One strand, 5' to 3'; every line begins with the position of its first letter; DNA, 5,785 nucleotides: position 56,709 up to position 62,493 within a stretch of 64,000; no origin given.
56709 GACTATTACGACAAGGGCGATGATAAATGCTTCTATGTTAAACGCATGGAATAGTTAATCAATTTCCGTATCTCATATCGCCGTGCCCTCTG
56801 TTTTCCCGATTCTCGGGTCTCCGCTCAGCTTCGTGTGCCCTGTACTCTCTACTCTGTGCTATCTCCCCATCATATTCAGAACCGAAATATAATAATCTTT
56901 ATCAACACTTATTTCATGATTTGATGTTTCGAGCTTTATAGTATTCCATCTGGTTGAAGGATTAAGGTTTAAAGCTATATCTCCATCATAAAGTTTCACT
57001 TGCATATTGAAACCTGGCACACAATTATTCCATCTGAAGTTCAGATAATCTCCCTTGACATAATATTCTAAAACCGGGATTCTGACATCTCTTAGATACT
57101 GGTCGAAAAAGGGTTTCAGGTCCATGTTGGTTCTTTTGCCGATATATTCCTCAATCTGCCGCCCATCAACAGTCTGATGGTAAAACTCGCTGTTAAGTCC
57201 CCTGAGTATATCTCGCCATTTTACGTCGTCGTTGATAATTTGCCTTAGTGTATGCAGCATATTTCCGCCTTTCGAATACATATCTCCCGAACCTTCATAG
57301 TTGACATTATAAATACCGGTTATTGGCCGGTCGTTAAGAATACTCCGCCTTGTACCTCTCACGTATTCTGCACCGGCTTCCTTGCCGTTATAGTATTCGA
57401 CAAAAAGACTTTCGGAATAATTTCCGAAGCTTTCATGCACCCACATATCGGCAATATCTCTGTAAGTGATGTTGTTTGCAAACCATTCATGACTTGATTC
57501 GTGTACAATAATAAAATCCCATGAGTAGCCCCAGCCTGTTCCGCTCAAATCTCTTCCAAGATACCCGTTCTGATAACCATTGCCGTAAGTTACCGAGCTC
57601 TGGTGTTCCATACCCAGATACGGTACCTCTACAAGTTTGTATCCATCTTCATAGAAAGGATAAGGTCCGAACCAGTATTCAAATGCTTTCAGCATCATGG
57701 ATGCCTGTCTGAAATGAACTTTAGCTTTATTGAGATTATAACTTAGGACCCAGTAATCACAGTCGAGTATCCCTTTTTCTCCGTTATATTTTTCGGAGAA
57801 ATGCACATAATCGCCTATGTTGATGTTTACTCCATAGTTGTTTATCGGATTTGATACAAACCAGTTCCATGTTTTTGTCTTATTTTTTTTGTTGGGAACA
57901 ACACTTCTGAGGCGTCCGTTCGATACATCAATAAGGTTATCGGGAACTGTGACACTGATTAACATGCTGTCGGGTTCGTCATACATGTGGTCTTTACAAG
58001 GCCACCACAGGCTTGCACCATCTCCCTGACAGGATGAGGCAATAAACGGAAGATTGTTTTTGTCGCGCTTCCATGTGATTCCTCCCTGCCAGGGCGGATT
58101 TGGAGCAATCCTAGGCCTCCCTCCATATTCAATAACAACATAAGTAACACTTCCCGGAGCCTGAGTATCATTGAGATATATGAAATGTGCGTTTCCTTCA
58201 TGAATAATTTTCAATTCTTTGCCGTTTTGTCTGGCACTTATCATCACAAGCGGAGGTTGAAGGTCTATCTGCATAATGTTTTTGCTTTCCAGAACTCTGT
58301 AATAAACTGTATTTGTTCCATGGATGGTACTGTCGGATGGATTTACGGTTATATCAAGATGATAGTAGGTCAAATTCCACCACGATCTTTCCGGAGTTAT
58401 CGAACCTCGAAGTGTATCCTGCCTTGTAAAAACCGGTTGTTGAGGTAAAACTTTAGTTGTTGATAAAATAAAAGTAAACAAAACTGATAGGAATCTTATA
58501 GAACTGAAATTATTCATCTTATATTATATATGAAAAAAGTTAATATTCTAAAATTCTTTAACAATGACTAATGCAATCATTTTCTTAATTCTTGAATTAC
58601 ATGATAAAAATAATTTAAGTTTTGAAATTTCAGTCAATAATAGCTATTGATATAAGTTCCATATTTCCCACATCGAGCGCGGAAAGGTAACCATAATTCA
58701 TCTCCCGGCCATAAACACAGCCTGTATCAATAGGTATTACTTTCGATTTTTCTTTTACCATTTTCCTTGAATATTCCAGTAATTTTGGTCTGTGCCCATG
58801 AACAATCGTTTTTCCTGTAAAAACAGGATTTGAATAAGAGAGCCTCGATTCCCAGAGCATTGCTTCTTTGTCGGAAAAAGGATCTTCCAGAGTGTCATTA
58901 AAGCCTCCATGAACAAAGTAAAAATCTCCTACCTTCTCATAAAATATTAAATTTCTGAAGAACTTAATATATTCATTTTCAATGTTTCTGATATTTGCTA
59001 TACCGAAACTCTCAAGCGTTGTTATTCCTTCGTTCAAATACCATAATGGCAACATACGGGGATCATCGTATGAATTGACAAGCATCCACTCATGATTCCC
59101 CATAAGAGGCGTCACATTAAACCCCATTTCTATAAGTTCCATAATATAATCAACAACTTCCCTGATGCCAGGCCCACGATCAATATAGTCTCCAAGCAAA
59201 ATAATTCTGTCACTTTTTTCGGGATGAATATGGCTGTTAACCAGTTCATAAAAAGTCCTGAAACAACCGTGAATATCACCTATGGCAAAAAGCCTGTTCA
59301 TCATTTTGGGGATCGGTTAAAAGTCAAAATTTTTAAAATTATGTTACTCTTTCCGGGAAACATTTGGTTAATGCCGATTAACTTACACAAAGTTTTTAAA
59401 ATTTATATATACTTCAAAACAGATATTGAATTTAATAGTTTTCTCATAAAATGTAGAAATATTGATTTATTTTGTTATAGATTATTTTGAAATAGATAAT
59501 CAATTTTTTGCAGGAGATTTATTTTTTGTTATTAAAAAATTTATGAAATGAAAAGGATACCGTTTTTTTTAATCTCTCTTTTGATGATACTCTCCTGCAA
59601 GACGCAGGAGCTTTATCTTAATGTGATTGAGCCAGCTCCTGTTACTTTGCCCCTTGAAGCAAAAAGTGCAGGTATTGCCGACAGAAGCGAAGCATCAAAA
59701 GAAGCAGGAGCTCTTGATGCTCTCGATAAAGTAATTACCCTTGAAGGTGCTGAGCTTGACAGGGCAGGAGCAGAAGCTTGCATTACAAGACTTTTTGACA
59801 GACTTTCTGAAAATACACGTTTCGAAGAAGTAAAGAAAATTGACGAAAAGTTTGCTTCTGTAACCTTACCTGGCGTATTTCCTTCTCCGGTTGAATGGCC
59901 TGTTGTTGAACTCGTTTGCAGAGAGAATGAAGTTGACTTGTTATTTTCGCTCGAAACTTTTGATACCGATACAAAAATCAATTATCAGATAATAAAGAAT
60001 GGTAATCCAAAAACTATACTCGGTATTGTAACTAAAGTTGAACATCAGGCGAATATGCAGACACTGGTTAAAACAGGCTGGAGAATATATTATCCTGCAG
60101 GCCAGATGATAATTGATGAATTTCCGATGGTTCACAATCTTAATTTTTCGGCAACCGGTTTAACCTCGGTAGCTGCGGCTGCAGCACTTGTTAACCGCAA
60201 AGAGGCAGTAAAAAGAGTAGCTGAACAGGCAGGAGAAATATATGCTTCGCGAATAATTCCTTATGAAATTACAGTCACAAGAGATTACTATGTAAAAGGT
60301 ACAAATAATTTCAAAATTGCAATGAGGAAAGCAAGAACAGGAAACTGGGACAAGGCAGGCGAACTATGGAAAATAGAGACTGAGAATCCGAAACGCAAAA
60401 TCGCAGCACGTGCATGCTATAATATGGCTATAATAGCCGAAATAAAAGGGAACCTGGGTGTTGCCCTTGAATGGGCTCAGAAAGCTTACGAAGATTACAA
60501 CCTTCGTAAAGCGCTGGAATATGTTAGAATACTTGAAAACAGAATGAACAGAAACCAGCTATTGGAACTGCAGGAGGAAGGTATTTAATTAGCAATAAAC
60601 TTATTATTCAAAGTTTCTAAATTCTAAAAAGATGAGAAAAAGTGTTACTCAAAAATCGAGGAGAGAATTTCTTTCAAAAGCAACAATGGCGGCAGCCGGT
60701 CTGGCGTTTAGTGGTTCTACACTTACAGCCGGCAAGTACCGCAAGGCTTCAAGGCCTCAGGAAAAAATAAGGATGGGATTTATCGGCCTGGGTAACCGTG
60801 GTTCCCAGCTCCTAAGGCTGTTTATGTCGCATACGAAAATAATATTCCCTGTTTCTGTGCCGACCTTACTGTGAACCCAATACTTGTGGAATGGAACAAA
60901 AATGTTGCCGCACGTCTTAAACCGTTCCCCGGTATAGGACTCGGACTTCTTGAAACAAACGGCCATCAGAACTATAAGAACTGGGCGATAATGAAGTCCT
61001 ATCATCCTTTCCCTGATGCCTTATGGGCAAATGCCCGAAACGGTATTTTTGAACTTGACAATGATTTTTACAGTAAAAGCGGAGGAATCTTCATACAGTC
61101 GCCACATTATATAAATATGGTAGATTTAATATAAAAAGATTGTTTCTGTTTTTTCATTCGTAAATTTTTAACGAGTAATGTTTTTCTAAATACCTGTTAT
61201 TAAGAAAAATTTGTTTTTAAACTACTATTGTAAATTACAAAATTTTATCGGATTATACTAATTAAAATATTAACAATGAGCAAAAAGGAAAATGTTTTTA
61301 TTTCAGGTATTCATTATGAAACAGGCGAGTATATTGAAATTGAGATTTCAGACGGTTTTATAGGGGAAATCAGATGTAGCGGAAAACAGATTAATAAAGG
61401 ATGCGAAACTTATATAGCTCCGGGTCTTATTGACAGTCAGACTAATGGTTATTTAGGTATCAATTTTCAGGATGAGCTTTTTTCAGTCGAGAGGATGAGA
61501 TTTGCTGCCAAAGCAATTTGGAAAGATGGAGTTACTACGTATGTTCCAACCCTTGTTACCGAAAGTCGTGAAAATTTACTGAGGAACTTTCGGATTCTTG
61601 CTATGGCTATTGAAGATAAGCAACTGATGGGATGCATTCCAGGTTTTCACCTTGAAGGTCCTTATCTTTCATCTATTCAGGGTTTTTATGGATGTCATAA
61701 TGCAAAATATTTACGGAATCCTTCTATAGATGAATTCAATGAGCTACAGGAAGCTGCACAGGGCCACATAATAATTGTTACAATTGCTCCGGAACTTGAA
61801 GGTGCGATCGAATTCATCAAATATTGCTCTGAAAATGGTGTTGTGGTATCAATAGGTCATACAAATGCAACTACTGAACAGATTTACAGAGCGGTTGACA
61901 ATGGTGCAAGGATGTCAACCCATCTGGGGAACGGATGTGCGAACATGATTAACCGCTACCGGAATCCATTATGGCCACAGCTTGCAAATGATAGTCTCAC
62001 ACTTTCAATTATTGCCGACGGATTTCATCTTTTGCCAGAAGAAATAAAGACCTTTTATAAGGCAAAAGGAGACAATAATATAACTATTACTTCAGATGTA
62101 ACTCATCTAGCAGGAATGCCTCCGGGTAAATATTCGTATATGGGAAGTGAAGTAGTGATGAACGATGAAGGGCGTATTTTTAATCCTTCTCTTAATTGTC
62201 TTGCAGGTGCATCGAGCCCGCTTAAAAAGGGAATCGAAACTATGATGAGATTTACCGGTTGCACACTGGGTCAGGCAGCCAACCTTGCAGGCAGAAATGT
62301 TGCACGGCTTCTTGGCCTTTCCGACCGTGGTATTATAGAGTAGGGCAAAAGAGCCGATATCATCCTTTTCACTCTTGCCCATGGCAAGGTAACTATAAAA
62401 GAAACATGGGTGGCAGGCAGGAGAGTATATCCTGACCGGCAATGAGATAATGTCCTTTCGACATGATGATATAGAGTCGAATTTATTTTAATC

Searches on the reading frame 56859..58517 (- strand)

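Call 78: search_protein_families(library=pfam, proteins=[window:56859-58517:-], max_evalue=0.000001)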
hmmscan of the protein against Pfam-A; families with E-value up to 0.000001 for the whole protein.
window:56859-58517:- (552 aa): 1 family
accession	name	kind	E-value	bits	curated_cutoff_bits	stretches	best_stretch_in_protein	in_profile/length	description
PF01433.26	Peptidase_M1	-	7.3e-13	49.1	27.7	1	300-474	36-218/218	Peptidase family M1 domain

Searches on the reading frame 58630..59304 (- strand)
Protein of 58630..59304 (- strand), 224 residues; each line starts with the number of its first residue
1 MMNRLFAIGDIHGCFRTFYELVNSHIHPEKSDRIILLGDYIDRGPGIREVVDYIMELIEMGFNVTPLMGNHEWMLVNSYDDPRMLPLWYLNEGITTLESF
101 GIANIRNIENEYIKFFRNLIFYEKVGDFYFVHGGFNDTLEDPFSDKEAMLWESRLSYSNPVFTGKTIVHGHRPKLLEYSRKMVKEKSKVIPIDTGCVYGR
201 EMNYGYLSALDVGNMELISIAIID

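Call 78: search_protein_families(library=pfam, proteins=[window:58630-59304:-], max_evalue=0.000001)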
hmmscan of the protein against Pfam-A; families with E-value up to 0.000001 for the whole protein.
window:58630-59304:- (224 aa): 1 family
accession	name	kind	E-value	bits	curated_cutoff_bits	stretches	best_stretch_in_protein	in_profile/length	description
PF00149.33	Metallophos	-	5.2e-20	73.1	21.5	1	5-175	3-159/191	Calcineurin-like phosphoesterase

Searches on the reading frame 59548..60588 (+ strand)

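Call 78: search_protein_families(library=pfam, proteins=[window:59548-60588:+], max_evalue=0.000001)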
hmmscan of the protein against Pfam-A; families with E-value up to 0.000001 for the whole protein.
window:59548-60588:+ (346 aa): 1 family
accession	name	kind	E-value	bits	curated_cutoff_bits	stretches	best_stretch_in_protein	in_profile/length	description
PF19867.5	DUF6340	-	6.6e-74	248.8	26.4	1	39-301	2-258/258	Family of unknown function (DUF6340)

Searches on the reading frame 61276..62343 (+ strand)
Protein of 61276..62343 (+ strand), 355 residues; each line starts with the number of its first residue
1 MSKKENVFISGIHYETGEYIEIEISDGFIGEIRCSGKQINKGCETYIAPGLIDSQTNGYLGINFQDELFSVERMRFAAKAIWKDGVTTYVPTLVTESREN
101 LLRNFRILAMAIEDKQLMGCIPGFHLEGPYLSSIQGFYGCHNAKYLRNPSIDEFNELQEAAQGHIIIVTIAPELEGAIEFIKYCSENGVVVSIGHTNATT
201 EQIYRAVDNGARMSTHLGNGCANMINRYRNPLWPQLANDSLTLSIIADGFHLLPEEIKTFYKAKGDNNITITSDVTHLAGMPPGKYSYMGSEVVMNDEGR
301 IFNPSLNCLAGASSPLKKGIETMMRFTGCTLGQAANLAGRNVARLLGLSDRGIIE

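Call 78: search_protein_families(library=pfam, proteins=[window:61276-62343:+], max_evalue=0.000001)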
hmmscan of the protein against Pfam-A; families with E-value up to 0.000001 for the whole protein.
window:61276-62343:+ (355 aa): 1 family
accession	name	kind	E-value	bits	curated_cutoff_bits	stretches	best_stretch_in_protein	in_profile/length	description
PF01979.26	Amidohydro_1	-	2.1e-11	44.1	25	1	46-351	1-304/345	Amidohydrolase family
